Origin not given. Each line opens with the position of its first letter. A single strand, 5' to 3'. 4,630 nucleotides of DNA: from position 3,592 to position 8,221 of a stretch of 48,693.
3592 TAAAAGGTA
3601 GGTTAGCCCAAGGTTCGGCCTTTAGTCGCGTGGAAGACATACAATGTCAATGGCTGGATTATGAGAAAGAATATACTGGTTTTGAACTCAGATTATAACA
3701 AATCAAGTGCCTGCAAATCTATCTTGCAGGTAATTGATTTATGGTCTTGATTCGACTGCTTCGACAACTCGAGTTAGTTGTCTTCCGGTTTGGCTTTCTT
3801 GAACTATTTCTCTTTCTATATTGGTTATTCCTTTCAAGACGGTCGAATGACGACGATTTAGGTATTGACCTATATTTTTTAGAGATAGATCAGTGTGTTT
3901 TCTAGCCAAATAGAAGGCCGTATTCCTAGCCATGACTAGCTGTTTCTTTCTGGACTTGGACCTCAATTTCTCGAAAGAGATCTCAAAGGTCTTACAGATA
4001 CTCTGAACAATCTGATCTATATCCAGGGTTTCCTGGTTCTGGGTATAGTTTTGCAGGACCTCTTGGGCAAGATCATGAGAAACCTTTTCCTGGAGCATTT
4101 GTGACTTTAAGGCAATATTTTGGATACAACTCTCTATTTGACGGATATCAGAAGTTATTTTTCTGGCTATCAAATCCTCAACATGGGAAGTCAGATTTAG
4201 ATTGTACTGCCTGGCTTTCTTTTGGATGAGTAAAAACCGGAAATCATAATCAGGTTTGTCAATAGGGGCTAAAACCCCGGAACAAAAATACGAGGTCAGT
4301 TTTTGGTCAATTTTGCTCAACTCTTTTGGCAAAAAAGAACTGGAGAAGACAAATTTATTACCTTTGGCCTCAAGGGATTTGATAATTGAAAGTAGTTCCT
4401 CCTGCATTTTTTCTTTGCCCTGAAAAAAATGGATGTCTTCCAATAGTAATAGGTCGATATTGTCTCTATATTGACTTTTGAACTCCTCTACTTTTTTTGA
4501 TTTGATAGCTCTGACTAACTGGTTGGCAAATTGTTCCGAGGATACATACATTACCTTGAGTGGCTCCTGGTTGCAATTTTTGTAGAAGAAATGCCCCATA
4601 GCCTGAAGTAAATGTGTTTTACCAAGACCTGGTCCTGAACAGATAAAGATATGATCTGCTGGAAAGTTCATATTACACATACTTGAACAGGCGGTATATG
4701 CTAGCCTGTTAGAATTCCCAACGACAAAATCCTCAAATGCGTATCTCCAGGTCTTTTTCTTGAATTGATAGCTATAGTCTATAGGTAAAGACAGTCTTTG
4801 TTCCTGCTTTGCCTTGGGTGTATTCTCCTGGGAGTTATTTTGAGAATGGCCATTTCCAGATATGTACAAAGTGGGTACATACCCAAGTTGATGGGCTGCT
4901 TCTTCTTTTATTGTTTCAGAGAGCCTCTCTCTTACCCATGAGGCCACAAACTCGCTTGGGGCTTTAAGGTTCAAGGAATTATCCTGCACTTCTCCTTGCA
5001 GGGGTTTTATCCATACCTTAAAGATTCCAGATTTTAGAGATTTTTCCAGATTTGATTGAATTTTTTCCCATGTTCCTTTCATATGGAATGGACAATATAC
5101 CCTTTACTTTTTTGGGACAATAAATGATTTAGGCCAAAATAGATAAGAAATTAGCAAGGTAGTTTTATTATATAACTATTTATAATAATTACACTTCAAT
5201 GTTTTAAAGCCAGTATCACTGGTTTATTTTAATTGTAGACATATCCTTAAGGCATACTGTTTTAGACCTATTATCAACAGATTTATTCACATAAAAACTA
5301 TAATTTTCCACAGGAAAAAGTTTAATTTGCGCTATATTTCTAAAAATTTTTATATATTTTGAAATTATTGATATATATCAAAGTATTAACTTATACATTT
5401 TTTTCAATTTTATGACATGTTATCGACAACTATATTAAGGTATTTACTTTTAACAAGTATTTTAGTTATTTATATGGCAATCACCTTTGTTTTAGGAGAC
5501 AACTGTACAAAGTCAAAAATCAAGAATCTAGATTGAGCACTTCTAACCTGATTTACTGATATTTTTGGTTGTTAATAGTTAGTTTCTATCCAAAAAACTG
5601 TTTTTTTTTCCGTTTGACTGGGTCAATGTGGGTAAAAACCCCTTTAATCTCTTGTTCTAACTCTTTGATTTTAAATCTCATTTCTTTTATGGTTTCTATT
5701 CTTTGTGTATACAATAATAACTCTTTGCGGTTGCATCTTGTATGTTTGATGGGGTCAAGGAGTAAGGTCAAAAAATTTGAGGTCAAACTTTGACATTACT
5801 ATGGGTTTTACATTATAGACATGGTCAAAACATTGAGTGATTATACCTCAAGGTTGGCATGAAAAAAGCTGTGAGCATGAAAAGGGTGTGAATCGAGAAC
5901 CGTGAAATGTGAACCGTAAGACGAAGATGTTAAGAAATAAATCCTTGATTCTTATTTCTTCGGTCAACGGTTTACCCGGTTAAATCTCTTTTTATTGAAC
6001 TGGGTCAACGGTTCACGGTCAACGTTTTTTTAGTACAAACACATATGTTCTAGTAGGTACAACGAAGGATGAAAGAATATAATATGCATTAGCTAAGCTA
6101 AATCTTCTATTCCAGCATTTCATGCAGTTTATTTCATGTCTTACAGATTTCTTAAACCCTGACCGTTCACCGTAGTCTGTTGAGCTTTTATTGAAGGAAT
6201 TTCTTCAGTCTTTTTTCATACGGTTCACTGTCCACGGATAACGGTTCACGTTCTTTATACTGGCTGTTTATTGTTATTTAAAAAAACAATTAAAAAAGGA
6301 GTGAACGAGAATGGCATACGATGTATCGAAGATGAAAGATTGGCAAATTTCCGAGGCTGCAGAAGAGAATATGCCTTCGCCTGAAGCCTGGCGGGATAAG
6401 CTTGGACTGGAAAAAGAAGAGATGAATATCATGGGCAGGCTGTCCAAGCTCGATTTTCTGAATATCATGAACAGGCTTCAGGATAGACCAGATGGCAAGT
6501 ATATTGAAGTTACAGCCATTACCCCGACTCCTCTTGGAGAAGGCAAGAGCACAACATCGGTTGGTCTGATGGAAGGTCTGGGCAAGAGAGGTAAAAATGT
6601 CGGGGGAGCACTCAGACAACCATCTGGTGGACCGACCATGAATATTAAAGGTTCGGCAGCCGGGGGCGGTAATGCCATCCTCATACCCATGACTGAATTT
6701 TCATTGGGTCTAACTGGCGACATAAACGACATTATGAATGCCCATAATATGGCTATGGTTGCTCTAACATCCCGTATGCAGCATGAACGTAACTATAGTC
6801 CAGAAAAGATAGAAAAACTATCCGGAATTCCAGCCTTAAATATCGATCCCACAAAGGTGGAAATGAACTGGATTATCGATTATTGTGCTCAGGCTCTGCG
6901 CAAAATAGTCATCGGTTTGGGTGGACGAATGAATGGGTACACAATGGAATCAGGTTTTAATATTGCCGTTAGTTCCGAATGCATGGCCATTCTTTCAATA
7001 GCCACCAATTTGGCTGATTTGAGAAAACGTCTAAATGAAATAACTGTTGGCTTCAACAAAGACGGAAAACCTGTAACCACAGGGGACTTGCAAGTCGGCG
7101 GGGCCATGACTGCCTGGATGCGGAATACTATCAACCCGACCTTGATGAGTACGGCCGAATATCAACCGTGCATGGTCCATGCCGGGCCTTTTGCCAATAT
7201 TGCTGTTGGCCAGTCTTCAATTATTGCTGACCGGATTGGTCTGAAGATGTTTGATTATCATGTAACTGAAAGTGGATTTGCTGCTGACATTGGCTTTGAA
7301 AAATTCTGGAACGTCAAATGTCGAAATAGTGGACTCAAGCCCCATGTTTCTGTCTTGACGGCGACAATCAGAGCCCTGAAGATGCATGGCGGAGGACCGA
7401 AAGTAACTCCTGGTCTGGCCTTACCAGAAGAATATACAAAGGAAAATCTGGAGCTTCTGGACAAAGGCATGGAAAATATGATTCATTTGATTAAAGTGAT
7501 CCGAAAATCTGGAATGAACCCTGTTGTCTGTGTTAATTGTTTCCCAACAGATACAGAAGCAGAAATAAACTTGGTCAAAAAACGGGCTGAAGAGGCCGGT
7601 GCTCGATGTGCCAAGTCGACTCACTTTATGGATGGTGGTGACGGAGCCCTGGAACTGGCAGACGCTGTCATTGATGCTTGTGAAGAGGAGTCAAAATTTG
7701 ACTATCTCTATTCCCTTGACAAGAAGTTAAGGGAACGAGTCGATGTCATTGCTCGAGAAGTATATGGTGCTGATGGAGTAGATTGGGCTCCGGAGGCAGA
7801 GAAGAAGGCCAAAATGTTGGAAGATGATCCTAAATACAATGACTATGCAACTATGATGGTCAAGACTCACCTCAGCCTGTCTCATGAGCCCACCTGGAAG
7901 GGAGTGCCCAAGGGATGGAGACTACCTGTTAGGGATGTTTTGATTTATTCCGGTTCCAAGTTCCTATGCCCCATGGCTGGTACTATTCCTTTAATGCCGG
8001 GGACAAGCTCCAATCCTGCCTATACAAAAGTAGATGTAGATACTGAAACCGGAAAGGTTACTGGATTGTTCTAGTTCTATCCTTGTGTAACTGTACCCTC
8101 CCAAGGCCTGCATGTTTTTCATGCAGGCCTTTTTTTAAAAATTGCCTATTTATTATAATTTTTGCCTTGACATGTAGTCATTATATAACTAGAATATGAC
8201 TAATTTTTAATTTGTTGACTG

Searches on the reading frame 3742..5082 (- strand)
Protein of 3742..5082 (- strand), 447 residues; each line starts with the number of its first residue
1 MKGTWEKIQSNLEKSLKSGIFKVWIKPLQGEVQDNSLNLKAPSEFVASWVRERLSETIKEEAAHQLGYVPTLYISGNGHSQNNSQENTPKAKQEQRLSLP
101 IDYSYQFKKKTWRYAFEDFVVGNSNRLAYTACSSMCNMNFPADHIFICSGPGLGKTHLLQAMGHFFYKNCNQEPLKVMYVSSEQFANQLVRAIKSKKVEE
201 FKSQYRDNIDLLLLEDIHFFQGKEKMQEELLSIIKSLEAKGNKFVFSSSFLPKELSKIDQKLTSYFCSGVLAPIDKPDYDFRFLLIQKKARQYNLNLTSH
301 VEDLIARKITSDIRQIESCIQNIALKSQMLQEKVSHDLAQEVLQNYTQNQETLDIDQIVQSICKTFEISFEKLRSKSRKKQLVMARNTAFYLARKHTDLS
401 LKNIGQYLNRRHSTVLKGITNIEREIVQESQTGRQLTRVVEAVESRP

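Call 94: search_protein_families(library=pfam, max_evalue=0.00001, proteins=[window:3742-5082:-])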
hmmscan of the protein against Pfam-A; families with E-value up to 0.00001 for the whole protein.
window:3742-5082:- (447 aa): 4 families
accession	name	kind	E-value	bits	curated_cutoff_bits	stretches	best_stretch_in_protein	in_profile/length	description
PF00308.24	Bac_DnaA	-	4.9e-43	147.5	23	1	113-271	4-160/162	Bacterial DnaA ATPAse domain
PF08299.17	Bac_DnaA_C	-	1.1e-22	80.2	31.5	1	355-422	1-69/69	Bacterial dnaA protein helix-turn-helix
PF11638.13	DnaA_N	-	3.5e-13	49.5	24.6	1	4-60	3-61/65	DnaA N-terminal domain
PF01695.23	IstB_IS21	-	2.3e-06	27.8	24.1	0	142-240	92-185/238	IstB-like ATP binding protein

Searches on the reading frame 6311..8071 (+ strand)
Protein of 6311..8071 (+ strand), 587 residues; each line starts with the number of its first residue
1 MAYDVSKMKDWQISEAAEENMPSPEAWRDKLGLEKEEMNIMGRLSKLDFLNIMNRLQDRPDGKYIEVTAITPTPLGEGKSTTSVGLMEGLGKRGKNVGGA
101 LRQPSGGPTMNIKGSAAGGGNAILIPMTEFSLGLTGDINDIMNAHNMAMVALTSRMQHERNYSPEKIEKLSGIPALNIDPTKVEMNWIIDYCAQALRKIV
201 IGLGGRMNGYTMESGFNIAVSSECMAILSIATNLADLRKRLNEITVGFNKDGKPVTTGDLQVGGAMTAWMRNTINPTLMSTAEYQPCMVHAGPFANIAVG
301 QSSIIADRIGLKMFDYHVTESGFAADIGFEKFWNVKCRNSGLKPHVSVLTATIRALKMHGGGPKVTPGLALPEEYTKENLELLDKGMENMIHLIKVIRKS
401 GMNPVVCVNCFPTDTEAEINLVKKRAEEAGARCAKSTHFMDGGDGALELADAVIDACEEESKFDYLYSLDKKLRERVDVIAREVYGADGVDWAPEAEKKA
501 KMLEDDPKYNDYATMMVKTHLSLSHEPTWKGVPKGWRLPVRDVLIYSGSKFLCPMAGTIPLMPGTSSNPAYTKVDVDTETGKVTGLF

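Call 94: search_protein_families(library=pfam, max_evalue=0.00001, proteins=[window:6311-8071:+])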
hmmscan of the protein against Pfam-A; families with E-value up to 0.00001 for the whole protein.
window:6311-8071:+ (587 aa): 1 family
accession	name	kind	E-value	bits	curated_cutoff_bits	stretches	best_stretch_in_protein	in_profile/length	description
PF01268.25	FTHFS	-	6e-213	708.5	27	1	9-587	2-556/556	Formate--tetrahydrofolate ligase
